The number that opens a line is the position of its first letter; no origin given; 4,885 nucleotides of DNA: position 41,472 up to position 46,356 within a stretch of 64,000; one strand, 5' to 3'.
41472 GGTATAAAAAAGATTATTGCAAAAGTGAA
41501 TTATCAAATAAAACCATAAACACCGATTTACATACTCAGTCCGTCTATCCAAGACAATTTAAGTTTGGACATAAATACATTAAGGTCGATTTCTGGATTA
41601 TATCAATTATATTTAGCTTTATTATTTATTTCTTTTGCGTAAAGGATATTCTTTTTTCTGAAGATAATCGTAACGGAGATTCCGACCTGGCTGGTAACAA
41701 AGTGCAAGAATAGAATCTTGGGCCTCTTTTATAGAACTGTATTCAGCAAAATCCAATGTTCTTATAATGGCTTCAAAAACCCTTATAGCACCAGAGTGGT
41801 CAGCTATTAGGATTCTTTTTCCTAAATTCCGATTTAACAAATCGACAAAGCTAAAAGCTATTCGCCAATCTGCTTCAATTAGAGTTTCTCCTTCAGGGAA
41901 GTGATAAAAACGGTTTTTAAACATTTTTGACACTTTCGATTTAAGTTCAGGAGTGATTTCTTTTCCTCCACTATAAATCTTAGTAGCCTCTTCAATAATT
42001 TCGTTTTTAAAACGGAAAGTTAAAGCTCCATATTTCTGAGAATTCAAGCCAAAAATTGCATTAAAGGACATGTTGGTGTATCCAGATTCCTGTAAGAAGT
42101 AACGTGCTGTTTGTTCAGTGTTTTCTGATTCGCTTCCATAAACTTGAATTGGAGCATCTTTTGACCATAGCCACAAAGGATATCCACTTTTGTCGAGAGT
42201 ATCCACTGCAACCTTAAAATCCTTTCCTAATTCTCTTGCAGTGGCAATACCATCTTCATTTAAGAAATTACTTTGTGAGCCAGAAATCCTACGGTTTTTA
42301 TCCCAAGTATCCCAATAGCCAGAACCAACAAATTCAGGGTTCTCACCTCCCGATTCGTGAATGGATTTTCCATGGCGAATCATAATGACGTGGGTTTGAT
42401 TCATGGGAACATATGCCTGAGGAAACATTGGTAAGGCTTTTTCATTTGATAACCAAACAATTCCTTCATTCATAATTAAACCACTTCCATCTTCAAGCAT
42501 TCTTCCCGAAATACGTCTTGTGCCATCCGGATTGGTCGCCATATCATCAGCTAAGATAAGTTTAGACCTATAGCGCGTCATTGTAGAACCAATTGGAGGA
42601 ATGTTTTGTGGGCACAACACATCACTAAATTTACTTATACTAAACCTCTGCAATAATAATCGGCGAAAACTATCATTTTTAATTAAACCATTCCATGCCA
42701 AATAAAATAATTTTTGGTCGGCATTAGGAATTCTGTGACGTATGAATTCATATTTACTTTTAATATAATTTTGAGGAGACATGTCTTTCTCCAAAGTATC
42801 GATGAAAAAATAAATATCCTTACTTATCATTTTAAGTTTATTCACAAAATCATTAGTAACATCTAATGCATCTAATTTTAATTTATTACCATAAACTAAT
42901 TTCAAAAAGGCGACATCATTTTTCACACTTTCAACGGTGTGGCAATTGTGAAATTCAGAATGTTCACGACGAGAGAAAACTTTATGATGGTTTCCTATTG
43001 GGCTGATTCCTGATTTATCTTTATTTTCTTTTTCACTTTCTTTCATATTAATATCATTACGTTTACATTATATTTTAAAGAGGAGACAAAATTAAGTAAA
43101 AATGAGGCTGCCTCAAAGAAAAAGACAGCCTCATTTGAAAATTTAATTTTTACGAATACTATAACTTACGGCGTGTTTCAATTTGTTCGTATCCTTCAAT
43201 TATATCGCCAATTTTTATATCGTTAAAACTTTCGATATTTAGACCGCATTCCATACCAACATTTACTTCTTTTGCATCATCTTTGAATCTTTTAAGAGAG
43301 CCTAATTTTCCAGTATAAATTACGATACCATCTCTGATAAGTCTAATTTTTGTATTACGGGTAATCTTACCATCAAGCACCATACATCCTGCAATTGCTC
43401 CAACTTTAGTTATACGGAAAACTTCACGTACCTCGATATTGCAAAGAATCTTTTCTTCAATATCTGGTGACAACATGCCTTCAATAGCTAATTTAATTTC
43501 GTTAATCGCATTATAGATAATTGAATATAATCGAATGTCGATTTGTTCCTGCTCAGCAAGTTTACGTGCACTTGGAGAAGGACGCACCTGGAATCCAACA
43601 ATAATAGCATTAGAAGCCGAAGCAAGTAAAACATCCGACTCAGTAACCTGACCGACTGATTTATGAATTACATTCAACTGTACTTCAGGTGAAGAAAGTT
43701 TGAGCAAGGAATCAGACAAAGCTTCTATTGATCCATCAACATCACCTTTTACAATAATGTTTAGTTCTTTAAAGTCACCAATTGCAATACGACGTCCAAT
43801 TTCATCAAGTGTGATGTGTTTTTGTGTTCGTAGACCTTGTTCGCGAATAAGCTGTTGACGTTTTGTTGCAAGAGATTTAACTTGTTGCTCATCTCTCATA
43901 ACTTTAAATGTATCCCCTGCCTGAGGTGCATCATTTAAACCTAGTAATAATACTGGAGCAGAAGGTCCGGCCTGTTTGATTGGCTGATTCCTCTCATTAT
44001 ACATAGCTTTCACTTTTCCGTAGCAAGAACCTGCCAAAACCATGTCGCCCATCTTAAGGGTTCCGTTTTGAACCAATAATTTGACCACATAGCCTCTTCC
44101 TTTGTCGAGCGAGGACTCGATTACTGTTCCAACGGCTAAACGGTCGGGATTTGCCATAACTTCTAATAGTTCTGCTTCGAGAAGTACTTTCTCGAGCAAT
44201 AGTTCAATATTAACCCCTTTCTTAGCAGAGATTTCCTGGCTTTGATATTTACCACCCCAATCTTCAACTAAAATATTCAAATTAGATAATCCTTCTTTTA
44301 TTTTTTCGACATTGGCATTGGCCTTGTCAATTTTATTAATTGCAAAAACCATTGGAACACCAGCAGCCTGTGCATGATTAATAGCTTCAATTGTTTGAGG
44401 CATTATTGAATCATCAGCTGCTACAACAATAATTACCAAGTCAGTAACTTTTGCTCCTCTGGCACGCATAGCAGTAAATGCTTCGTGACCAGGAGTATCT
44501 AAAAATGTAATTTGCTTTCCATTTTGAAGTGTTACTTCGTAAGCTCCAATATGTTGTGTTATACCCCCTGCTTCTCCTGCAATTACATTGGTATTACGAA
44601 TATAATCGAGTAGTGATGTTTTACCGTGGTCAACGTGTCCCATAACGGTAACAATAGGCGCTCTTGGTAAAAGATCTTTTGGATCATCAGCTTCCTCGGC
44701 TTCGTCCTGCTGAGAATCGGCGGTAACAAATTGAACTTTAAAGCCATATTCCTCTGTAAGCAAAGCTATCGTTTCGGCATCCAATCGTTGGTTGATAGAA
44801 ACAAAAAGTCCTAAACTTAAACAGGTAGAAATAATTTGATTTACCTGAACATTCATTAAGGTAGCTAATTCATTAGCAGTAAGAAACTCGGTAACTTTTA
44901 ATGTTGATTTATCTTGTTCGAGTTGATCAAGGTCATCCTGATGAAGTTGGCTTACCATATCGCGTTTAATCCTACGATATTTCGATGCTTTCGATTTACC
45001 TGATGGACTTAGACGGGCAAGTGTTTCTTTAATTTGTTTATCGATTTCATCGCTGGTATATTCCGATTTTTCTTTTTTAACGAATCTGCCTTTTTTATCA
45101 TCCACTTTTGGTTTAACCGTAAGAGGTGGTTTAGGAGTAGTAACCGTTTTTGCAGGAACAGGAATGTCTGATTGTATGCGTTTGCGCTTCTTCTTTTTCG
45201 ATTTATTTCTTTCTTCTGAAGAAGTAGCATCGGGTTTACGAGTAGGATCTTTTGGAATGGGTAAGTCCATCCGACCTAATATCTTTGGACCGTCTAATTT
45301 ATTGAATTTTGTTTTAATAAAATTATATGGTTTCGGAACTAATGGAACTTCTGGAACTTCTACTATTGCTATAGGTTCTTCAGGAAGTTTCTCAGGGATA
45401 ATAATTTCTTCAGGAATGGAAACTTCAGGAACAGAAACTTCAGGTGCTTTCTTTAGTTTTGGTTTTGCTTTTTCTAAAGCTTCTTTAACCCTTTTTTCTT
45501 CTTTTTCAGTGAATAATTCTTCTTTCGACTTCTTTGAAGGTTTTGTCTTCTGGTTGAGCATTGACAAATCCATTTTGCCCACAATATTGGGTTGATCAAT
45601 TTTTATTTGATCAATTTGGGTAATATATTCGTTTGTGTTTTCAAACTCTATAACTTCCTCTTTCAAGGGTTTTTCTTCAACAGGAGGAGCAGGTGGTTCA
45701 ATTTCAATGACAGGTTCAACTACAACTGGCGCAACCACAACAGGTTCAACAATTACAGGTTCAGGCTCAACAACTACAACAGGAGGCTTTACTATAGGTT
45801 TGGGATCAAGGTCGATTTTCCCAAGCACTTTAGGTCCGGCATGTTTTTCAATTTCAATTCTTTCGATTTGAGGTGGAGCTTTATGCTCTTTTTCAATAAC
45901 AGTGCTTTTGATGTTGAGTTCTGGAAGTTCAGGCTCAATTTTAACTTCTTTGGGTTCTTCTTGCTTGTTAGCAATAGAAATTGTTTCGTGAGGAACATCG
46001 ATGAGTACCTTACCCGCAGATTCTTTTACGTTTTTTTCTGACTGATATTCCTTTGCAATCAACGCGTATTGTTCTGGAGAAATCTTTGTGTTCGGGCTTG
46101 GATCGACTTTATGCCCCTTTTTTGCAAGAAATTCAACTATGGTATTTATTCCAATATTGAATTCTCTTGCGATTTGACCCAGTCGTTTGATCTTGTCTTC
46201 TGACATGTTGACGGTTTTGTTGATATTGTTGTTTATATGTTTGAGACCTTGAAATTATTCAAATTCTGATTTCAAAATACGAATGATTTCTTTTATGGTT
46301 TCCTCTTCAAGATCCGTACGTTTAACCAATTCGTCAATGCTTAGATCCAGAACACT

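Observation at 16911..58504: Four separate intergenic tandem arrays all share an exact 21-bp period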

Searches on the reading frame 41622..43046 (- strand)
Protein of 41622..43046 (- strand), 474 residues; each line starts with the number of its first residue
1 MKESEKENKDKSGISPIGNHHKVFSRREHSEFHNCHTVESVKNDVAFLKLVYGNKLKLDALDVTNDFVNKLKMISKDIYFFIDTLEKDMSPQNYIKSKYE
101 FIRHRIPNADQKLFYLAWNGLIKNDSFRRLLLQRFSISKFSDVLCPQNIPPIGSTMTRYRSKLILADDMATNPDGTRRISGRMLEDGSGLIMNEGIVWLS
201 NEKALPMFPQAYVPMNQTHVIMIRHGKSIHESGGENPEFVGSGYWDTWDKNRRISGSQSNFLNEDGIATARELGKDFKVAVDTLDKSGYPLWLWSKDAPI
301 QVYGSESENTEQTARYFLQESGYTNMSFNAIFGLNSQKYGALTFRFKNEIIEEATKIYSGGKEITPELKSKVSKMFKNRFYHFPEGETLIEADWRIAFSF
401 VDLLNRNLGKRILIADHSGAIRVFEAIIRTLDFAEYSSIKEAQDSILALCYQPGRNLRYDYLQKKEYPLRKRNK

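Call 26: find_related_loci(query=window:41622-43046:-, collection=genome_contigs, flank=10000)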
Query window:41622-43046:- (474 aa) in genome_contigs; peptide patterns used: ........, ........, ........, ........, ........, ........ (x = any residue, [..] = any of these).
134 stretches matched a pattern; 52 encode a relative of the query (tblastn E <= 1e-3); 51 distinct loci.
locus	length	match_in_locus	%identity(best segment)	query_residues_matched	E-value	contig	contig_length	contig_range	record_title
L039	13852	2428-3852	91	1-474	0e+0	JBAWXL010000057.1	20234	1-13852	MAG: Bacteroidota bacterium isolate ELA062 MAG062_57, whole genome shotgun sequence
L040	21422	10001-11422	88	1-474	0e+0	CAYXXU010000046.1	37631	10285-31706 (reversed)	MAG TPA_asm: uncultured Bacteroidales bacterium isolate SRP220891_co2_158 genome assembly, contig: NODE_1597_length_3763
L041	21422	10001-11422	87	1-474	0e+0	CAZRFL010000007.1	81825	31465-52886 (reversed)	MAG TPA_asm: uncultured Bacteroidales bacterium isolate SRP272421_co1_615 genome assembly, contig: NODE_368_length_81825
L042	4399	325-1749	87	1-474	0e+0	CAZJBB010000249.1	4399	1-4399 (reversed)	MAG TPA_asm: uncultured Bacteroidales bacterium isolate binchicken_co2_200 genome assembly, contig: NODE_23058_length_43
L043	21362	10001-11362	86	21-474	0e+0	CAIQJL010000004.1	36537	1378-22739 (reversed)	MAG: uncultured Bacteroidetes bacterium isolate LJ_bin-1023 genome assembly, contig: bin-1023:004/407, whole genome shot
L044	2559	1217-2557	87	1-447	0e+0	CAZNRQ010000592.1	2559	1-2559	MAG TPA_asm: uncultured Bacteroidales bacterium isolate SRP142039_co2_135 genome assembly, contig: NODE_65378_length_255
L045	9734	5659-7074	83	1-472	0e+0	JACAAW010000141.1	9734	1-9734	MAG: Bacteroidetes bacterium isolate Cfx2-01 MAG1_141, whole genome shotgun sequence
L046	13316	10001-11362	84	19-473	0e+0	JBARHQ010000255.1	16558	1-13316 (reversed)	MAG: Thermodesulfovibrionales bacterium isolate MFD06487_ilm_asm_bin9 k127_45833, whole genome shotgun sequence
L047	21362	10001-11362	83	19-473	0e+0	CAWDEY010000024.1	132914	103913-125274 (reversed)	MAG: uncultured Nitrospira sp. isolate MFD05942.bin.3.80 genome assembly, contig: contig_61005, whole genome shotgun seq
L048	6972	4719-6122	78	2-474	0e+0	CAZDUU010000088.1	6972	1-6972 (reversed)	MAG TPA_asm: uncultured Bacteroidales bacterium isolate binchicken_co20_200 genome assembly, contig: NODE_19331_length_6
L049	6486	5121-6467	80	26-474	0e+0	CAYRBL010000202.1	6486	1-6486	MAG TPA_asm: uncultured Bacteroides sp. isolate binchicken_co2_197 genome assembly, contig: NODE_11518_length_6486_cov_1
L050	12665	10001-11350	80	23-472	0e+0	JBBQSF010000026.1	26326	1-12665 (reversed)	MAG: Bacteroidales bacterium isolate Co_metawrap_1733 Cmw_1733_k141_257771_length_26326_cov_42.9936, whole genome shotgu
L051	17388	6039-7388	80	25-474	0e+0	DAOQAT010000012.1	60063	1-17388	MAG TPA_asm: Bacteroidales bacterium isolate AMR_MDS_1255 NODE_371_length_60063_cov_6.271564, whole genome shotgun seque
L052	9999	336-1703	79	21-474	0e+0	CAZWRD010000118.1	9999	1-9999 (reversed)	MAG TPA_asm: uncultured Bacteroides sp. isolate SRP272421_co2_760 genome assembly, contig: NODE_24864_length_9999_cov_8.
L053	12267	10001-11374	78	19-474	0e+0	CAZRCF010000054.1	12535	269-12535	MAG TPA_asm: uncultured Lentimicrobiaceae bacterium isolate binchicken_co340_7 genome assembly, contig: NODE_2446_length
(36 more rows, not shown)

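Call 44: search_protein_families(library=pfam, proteins=[window:41622-43046:-], max_evalue=0.01)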
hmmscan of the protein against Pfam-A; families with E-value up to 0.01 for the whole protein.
window:41622-43046:- (474 aa): 1 family
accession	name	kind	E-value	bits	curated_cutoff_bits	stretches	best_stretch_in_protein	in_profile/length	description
PF00300.27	His_Phos_1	-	8.8e-08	32.5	21.7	1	362-455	91-185/194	Histidine phosphatase superfamily (branch 1)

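Call 67: find_related_loci(query=window:41622-43046:-, collection=metagenome_contigs, flank=10000)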
Query window:41622-43046:- (474 aa) in metagenome_contigs; peptide patterns used: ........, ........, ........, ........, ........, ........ (x = any residue, [..] = any of these).
147 stretches matched a pattern; 28 encode a relative of the query (tblastn E <= 1e-3); 28 distinct loci.
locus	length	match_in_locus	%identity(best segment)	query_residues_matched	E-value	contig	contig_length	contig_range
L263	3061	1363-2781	84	3-474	0e+0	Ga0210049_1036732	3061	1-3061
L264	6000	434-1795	84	19-473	0e+0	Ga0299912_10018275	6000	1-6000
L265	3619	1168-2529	83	19-473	0e+0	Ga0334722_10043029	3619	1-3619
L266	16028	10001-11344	83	27-474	0e+0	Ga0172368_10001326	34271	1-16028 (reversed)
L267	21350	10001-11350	80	25-474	0e+0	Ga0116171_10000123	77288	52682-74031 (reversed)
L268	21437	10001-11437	77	3-474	0e+0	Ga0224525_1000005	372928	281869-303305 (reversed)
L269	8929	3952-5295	80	27-474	0e+0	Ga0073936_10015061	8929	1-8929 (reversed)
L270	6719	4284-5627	80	27-474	0e+0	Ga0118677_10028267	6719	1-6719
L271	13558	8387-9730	80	27-474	0e+0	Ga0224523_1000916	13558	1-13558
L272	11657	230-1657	76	1-474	0e+0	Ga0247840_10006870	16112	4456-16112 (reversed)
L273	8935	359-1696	80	27-472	0e+0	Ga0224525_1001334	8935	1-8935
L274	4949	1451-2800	79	25-474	0e+0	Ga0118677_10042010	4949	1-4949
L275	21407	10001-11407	75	6-473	0e+0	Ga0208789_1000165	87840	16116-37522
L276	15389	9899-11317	75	2-474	0e+0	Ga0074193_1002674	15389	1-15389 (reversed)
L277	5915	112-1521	74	7-474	0e+0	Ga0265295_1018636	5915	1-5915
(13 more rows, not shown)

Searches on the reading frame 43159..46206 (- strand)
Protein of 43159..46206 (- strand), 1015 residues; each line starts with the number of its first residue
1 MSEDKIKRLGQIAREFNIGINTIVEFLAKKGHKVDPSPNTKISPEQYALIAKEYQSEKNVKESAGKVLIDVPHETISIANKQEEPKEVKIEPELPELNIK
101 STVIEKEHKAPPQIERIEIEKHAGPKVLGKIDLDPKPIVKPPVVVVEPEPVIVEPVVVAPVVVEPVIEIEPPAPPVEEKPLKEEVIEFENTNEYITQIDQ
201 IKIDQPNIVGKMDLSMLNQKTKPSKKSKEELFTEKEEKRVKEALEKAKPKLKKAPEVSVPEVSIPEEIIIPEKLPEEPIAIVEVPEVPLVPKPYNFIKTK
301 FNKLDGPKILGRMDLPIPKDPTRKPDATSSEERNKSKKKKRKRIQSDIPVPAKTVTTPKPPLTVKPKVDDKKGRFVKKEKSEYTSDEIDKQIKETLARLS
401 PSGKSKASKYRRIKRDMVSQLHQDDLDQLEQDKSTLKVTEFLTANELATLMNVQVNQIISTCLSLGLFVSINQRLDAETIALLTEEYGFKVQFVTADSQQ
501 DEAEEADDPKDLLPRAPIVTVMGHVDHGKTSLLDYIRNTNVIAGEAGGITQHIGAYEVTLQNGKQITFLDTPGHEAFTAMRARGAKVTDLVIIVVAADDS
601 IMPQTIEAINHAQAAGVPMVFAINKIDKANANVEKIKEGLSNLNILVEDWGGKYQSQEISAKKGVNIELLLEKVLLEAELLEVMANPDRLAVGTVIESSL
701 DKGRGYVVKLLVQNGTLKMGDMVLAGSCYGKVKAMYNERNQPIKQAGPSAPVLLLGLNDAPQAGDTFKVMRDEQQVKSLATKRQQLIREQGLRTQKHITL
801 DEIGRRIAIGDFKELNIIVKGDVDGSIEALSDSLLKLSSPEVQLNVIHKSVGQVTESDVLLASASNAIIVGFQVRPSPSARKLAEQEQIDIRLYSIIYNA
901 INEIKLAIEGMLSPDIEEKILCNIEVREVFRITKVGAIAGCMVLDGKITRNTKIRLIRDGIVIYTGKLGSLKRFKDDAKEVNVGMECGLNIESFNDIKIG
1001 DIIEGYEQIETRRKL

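Call 44: search_protein_families(library=pfam, proteins=[window:43159-46206:-], max_evalue=0.01)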
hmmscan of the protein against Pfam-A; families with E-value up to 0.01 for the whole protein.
window:43159-46206:- (1015 aa): 10 families
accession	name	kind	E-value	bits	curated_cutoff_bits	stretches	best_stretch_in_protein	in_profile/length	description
PF11987.13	IF-2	-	2.1e-42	144.2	27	1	791-905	3-117/117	Translation-initiation factor 2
PF00009.33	GTP_EFTU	-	1.1e-31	110.3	26.5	1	517-675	4-183/188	Elongation factor Tu GTP binding domain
PF22042.2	EF-G_D2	-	6.7e-26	90.7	27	1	691-769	2-83/84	Elongation factor G domain 2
PF04760.21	IF2_N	-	5.2e-18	65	25.3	1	440-490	2-53/53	Translation initiation factor IF-2, N-terminal region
PF01926.29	MMR_HSR1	-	1e-11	45.4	21.9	1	519-625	2-113/113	50S ribosome-binding GTPase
PF03144.31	GTP_EFTU_D2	-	1.1e-08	35.8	30.3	1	936-1003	1-72/73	Elongation factor Tu domain 2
PF02421.24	FeoB_N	-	3.2e-05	23.9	27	1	519-638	3-127/156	Ferrous iron transport protein B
PF00071.28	Ras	-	8.5e-05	22.6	21.6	1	520-675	3-157/162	Ras family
PF09439.16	SRPRB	-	0.0016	18.3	25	0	516-607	3-90/178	Signal recognition particle receptor beta subunit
PF08477.19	Roc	-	0.0058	17.3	27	0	519-627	2-119/119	Ras of Complex, Roc, domain of DAPkinase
